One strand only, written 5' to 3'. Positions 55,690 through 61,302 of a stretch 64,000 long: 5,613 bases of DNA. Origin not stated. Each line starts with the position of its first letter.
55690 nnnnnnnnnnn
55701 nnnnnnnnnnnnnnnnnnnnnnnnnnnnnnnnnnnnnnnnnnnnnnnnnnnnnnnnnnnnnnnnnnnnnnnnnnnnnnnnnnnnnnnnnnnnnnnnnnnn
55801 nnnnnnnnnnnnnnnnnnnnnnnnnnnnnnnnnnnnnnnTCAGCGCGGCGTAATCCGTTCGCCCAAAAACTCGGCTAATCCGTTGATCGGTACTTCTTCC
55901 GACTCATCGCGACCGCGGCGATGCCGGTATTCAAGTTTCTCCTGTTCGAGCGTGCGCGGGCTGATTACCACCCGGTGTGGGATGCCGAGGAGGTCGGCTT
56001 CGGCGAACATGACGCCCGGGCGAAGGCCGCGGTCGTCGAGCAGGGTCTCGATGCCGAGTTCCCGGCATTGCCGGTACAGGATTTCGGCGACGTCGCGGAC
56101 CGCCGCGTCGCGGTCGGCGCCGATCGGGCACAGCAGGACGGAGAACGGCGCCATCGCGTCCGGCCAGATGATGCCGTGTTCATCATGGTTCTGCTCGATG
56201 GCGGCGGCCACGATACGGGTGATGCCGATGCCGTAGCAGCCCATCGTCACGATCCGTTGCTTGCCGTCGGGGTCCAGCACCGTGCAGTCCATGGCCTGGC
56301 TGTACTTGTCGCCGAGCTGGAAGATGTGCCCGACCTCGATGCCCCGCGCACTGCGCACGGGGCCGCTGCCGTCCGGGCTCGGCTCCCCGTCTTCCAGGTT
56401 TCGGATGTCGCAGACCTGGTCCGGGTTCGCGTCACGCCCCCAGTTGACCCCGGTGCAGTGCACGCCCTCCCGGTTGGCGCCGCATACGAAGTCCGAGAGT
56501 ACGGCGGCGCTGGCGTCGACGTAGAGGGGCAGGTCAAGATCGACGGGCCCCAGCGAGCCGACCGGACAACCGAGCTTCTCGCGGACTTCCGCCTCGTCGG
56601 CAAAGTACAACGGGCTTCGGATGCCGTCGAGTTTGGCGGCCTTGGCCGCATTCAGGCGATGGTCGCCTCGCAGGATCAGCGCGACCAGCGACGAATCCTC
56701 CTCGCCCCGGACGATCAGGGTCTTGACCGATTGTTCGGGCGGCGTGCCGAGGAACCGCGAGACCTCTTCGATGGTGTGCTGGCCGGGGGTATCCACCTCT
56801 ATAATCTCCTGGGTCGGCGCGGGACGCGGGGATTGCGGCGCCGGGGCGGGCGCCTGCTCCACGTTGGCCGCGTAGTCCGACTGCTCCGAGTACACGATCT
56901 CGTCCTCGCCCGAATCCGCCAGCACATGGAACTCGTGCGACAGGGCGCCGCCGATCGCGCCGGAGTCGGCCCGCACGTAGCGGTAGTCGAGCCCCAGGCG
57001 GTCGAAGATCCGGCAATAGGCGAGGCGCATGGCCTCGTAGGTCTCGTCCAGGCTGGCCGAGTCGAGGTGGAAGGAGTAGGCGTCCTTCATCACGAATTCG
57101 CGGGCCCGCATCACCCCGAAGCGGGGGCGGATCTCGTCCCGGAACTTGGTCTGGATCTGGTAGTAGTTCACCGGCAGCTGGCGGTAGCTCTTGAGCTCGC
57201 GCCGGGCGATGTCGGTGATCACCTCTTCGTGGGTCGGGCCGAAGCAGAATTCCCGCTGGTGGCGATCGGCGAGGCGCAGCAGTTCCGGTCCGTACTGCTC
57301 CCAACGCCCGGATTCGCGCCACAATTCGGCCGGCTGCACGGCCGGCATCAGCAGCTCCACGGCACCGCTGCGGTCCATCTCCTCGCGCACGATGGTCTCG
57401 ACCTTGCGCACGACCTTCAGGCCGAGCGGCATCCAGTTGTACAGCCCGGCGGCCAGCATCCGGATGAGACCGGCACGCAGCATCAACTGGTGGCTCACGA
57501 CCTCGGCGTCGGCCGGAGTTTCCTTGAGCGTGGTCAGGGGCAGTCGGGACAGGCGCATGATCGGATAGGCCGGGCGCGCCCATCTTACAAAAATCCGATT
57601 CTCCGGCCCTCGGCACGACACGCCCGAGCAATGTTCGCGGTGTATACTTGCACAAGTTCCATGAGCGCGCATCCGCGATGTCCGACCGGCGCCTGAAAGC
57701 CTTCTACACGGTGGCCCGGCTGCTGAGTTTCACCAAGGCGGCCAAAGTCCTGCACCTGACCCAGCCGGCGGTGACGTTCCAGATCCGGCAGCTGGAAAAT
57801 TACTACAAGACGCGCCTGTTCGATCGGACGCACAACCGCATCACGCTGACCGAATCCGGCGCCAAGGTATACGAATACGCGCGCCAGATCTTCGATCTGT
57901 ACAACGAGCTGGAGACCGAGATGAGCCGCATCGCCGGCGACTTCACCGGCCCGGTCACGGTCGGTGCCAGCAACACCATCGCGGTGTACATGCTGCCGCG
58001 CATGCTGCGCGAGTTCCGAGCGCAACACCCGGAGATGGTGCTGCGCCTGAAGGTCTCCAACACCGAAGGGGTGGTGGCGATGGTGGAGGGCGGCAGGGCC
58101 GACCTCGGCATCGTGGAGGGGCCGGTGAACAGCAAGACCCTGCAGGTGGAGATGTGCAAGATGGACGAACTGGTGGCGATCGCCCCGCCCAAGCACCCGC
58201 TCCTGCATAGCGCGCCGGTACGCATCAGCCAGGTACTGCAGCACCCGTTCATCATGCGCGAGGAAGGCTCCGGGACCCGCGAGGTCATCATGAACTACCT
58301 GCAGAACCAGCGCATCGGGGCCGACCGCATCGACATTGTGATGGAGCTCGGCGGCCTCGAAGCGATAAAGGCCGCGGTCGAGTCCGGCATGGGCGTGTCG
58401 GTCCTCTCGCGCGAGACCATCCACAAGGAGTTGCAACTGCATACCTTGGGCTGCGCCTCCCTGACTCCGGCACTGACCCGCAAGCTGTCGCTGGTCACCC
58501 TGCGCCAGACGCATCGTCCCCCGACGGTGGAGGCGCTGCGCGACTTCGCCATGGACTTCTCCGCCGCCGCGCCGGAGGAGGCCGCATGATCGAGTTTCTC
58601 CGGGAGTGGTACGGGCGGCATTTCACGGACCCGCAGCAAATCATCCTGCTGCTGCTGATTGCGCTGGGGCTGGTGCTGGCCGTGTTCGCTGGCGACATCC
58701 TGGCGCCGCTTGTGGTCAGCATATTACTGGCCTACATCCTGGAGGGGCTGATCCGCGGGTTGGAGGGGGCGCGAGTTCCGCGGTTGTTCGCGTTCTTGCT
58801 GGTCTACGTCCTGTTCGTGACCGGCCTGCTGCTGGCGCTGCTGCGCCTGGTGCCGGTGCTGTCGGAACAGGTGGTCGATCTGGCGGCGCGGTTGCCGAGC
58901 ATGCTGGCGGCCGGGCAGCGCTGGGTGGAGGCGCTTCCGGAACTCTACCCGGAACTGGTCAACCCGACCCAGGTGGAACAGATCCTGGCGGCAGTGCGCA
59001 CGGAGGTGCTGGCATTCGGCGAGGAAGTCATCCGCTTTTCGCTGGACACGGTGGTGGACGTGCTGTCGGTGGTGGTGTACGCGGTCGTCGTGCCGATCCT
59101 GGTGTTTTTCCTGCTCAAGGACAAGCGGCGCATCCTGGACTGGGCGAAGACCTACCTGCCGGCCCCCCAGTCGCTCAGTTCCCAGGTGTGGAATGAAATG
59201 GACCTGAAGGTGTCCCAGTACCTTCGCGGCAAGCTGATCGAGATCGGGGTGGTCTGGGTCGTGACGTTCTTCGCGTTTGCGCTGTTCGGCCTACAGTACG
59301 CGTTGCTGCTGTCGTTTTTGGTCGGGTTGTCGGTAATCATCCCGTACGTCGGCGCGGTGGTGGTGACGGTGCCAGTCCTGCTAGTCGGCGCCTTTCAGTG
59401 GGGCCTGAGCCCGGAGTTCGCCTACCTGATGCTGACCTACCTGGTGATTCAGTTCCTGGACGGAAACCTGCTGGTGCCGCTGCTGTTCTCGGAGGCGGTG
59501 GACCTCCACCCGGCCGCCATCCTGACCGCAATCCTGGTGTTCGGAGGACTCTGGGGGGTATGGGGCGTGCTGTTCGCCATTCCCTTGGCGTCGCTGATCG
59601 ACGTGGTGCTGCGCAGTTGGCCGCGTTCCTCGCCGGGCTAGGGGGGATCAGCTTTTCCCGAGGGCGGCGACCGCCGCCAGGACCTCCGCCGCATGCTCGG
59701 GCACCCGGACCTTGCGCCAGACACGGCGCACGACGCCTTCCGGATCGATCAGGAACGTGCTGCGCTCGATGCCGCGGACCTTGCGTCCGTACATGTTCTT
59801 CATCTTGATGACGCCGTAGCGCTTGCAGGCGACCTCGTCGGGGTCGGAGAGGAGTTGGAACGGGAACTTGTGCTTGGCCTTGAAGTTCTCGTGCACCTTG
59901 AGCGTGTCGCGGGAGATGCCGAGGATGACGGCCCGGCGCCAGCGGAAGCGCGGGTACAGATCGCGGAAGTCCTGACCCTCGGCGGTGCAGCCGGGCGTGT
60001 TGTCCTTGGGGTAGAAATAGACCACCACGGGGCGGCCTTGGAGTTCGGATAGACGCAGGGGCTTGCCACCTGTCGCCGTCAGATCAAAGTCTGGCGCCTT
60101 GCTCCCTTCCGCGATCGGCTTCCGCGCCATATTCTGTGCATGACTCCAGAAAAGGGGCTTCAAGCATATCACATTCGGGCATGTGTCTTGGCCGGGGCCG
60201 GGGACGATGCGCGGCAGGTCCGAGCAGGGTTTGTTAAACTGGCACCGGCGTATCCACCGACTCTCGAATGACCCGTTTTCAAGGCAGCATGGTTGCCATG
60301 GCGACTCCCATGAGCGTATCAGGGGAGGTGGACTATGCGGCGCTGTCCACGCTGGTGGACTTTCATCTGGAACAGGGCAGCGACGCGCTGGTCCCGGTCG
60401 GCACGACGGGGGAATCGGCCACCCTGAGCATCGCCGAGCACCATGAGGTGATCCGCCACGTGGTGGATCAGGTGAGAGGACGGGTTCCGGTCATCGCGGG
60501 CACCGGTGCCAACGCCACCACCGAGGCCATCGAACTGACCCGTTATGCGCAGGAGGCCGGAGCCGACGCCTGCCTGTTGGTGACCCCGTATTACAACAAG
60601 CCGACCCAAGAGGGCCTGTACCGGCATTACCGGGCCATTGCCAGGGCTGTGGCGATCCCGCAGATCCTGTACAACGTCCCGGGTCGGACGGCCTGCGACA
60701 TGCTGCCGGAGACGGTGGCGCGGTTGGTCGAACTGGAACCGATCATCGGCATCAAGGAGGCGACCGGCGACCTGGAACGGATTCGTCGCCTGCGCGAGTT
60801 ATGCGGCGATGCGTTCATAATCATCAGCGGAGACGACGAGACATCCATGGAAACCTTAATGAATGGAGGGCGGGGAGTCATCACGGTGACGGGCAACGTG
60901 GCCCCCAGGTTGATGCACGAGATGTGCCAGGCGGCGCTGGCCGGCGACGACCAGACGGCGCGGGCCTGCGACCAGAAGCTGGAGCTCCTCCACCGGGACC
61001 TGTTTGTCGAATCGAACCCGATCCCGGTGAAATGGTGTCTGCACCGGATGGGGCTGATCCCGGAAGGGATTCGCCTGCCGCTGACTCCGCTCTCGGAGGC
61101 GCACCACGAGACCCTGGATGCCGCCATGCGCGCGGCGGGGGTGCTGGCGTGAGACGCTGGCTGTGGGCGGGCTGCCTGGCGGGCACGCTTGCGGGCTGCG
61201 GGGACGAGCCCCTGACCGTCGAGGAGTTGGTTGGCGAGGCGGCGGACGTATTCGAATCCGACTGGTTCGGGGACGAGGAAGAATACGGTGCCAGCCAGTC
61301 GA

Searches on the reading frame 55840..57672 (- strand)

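Call 41: search_protein_families(library=pfam, max_evalue=0.00001, proteins=[window:55840-57672:-])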
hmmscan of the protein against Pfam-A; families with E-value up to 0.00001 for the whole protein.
window:55840-57672:- (610 aa): 3 families
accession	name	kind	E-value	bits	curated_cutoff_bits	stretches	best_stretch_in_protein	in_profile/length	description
PF00587.30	tRNA-synt_2b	-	1.4e-34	120.1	29.3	1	135-495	4-179/179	tRNA synthetase class II core domain (G, H, P, S and T)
PF04073.20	tRNA_edit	-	2e-27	96.2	25.5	1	295-412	1-120/123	Aminoacyl-tRNA editing domain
PF03129.25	HGTP_anticodon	-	9.7e-16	58.1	21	1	512-605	2-93/94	Anticodon binding domain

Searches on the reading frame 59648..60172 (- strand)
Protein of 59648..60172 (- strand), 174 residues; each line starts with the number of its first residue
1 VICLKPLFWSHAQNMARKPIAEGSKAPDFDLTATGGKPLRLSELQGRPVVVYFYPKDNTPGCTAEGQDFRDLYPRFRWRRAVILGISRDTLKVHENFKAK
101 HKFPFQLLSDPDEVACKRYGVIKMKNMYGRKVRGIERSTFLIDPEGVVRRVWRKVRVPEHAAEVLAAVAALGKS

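Call 41: search_protein_families(library=pfam, max_evalue=0.00001, proteins=[window:59648-60172:-])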
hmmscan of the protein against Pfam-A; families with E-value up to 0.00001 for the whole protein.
window:59648-60172:- (174 aa): 2 families
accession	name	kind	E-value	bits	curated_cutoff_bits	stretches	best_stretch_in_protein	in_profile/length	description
PF00578.27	AhpC-TSA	-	1.3e-37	129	26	1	23-150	2-123/124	AhpC/TSA family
PF08534.16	Redoxin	-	2.6e-17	63.4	26.6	1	22-156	2-136/148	Redoxin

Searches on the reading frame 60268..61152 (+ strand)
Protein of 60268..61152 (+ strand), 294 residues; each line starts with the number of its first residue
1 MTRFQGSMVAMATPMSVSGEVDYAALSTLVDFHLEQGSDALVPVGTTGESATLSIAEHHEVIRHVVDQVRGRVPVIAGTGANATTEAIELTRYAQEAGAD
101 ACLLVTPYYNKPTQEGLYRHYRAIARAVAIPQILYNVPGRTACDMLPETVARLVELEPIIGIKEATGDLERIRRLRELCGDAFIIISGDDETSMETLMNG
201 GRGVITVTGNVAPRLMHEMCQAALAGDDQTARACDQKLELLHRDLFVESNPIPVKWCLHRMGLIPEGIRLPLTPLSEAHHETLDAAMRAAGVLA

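Call 41: search_protein_families(library=pfam, max_evalue=0.00001, proteins=[window:60268-61152:+])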
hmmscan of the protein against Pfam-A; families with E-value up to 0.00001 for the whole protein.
window:60268-61152:+ (294 aa): 1 family
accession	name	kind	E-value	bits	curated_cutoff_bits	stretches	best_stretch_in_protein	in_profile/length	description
PF00701.28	DHDPS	-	1.3e-106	356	22.1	1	4-289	2-288/289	Dihydrodipicolinate synthetase family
